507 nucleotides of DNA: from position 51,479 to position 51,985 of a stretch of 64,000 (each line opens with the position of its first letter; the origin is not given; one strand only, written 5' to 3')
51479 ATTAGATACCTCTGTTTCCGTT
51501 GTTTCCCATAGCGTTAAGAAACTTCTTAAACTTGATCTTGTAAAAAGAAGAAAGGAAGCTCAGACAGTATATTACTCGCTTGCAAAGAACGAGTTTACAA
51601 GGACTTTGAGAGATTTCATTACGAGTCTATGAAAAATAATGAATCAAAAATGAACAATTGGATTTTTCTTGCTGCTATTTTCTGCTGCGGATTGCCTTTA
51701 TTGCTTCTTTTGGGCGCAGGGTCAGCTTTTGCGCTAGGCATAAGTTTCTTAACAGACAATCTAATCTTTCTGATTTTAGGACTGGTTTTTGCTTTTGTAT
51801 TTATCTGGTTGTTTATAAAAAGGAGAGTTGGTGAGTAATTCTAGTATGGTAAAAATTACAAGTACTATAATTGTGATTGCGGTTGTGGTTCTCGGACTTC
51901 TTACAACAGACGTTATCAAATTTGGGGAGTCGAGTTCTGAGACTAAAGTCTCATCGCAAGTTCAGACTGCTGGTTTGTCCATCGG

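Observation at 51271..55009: ArsR-controlled mer-like operon with a duplicated operator and an unusual thiol-relay membrane set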

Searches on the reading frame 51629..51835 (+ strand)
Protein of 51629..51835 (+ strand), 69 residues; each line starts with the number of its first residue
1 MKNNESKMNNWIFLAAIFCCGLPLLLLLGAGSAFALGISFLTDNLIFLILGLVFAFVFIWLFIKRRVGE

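Call 6: search_protein_families(library=pfam, proteins=[window:51629-51835:+], max_evalue=0.01)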
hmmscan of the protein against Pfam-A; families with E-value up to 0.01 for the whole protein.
window:51629-51835:+ (69 aa): 0 families

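Call 7: search_protein_families(library=ncbifam, proteins=[window:51629-51835:+], max_evalue=0.01)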
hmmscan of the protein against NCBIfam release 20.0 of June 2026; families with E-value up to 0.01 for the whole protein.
window:51629-51835:+ (69 aa): 1 family
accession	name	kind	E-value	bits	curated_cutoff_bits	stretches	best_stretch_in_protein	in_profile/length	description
NF010310.2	PRK13747.1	equivalog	0.0027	17.6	80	1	10-58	18-64/76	broad-spectrum mercury transporter MerE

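Call 57: search_protein_families(library=pfam, proteins=[window:51629-51835:+], max_evalue=1)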
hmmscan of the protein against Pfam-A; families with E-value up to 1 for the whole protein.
window:51629-51835:+ (69 aa): 6 families
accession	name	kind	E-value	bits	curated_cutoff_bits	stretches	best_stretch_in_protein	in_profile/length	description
PF00746.26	Gram_pos_anchor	-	0.019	15.3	20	1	42-67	15-40/43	LPXTG cell wall anchor motif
PF13829.11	DUF4191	-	0.21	11.4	30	1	27-67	33-73/219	Domain of unknown function (DUF4191)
PF12420.13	DUF3671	-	0.26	11.1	34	1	4-64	147-211/223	Fam-L, Fam-M like protein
PF17410.7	Stevor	-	0.38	10.7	25.4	1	31-66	227-262/275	Subtelomeric Variable Open Reading frame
PF04246.17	RseC_MucC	-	0.78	10.1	24.4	1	12-64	63-112/130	Positive regulator of sigma(E), RseC/MucC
PF20990.2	DUF2207_C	-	0.86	9.7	33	1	15-67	147-189/247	Predicted membrane protein (DUF2207) C-terminal domain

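Call 58: search_protein_families(library=ncbifam, proteins=[window:51629-51835:+], max_evalue=1)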
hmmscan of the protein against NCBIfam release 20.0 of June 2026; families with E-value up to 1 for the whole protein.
window:51629-51835:+ (69 aa): 4 families
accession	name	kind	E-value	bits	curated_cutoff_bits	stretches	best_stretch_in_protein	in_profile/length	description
NF010310.2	PRK13747.1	equivalog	0.0027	17.6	80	1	10-58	18-64/76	broad-spectrum mercury transporter MerE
NF033556.1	MerTP_fusion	equivalog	0.016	14.9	180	1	14-61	7-54/186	mercuric transport protein MerTP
NF045996.1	MAG0920_fam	subfamily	0.36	10.2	43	1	2-63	55-114/232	MAG0920 family protein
NF041560.1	T6SS_Burk_ExIF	subfamily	0.41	10.3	90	1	8-65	128-186/234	putative type VI secretion system effector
